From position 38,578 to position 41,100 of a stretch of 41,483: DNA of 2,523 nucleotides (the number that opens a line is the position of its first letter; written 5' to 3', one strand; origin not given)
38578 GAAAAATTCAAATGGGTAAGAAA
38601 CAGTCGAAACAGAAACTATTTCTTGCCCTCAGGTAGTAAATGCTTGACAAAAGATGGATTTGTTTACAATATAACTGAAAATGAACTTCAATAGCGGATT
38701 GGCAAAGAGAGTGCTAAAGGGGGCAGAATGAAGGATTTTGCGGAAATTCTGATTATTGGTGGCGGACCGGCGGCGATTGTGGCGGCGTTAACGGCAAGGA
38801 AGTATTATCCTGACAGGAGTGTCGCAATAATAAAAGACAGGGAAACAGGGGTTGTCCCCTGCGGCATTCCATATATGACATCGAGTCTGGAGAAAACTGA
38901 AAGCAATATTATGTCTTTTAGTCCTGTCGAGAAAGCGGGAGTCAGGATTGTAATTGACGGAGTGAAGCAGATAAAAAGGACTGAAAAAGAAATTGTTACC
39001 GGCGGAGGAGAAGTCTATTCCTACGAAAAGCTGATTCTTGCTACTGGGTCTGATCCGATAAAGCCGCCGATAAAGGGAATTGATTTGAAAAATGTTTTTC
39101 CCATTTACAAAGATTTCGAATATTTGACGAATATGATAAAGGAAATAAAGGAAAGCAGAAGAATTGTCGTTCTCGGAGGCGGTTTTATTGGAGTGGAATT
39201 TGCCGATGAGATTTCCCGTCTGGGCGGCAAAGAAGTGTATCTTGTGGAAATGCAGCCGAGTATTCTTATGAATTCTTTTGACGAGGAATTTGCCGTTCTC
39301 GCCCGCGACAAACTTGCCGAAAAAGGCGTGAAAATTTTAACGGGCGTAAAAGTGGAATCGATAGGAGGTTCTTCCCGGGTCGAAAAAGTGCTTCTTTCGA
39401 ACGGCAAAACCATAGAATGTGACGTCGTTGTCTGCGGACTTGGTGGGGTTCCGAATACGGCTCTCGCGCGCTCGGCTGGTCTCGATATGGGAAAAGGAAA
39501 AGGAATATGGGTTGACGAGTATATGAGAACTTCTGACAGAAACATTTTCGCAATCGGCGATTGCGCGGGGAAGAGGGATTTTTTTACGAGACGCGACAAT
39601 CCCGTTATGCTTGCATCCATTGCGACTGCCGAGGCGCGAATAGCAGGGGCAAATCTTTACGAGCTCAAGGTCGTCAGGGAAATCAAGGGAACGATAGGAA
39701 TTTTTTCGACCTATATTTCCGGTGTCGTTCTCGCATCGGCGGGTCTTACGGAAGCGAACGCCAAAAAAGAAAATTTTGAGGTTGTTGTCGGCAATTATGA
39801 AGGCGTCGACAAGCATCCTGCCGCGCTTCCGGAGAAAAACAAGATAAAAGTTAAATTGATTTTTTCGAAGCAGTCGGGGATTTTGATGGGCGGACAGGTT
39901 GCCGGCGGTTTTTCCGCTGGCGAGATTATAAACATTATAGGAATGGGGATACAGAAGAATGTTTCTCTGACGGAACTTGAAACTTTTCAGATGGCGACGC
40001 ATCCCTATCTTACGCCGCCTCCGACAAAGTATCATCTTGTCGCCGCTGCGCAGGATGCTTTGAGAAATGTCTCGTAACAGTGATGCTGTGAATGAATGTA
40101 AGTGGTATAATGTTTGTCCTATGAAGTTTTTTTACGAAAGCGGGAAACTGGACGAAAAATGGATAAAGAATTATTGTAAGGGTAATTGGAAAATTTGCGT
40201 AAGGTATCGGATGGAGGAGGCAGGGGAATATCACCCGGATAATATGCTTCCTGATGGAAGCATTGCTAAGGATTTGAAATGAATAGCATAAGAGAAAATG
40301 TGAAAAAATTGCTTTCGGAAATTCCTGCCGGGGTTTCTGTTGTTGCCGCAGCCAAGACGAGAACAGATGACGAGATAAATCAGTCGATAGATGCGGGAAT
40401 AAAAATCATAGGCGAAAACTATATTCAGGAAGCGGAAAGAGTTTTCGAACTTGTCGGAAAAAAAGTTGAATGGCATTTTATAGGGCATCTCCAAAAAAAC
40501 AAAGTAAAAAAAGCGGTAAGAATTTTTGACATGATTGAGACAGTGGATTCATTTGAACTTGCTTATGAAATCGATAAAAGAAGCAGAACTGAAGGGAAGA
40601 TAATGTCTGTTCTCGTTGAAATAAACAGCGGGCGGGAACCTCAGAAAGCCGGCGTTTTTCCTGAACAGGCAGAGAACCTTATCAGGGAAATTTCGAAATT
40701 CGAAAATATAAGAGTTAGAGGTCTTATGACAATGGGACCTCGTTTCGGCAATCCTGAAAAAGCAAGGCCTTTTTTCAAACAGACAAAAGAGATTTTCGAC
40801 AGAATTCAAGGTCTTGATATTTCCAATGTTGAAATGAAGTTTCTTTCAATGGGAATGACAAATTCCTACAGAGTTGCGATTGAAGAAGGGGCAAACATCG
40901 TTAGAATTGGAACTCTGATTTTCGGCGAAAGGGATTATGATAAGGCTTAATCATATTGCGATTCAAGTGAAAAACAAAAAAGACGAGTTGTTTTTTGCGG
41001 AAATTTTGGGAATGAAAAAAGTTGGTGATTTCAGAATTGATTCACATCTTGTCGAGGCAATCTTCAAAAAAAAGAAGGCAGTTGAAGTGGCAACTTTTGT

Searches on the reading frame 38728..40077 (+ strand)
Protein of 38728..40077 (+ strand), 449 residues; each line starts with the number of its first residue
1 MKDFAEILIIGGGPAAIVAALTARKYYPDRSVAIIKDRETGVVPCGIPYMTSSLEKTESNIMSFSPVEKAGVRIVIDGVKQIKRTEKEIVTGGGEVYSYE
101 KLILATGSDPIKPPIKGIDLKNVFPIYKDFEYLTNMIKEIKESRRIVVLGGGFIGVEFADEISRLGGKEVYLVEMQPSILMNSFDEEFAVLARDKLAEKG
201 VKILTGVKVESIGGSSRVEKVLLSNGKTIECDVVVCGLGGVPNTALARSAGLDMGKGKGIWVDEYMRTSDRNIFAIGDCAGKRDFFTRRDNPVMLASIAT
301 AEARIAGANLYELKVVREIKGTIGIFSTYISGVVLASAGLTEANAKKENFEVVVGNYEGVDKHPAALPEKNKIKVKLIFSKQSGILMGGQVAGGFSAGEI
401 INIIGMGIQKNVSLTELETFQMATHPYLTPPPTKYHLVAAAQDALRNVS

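Call 22: search_protein_families(library=pfam, proteins=[window:38728-40077:+], max_evalue=0.001)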
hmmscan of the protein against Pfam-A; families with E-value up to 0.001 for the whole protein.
window:38728-40077:+ (449 aa): 7 families
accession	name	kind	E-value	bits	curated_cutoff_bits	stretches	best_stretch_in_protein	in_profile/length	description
PF07992.20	Pyr_redox_2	-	5.2e-63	213.6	26.1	1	6-303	2-291/291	Pyridine nucleotide-disulphide oxidoreductase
PF00070.33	Pyr_redox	-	2.5e-21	76.4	22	1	145-225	1-81/82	Pyridine nucleotide-disulphide oxidoreductase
PF02852.28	Pyr_redox_dim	-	7e-13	49.2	25.3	1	328-429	4-103/110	Pyridine nucleotide-disulphide oxidoreductase, dimerisation domain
PF13738.12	Pyr_redox_3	-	3.3e-11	43.4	30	1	79-277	104-305/305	Pyridine nucleotide-disulphide oxidoreductase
PF01266.30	DAO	-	2e-08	34.6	27.9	0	189-246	152-209/353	FAD dependent oxidoreductase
PF03486.20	HI0933_like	-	7.6e-07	29.2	50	0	6-36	2-30/244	HI0933-like protein Rossmann domain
PF13450.12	NAD_binding_8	-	1e-05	26.2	21.9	0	148-206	1-54/68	NAD(P)-binding Rossmann-like domain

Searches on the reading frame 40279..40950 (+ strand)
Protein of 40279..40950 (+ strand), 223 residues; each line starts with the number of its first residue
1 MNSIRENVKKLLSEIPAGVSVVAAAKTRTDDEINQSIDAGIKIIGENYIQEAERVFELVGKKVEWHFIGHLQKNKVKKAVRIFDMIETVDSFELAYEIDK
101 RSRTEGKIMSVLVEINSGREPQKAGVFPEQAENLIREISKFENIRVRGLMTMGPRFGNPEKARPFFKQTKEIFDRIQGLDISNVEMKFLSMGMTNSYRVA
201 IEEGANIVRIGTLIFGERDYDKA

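Call 22: search_protein_families(library=pfam, proteins=[window:40279-40950:+], max_evalue=0.001)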
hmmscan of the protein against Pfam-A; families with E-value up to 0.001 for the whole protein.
window:40279-40950:+ (223 aa): 1 family
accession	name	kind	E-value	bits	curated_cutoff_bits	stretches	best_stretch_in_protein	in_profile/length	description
PF01168.26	Ala_racemase_N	-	9.1e-23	81.6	24.1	1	2-218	4-219/220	Alanine racemase, N-terminal domain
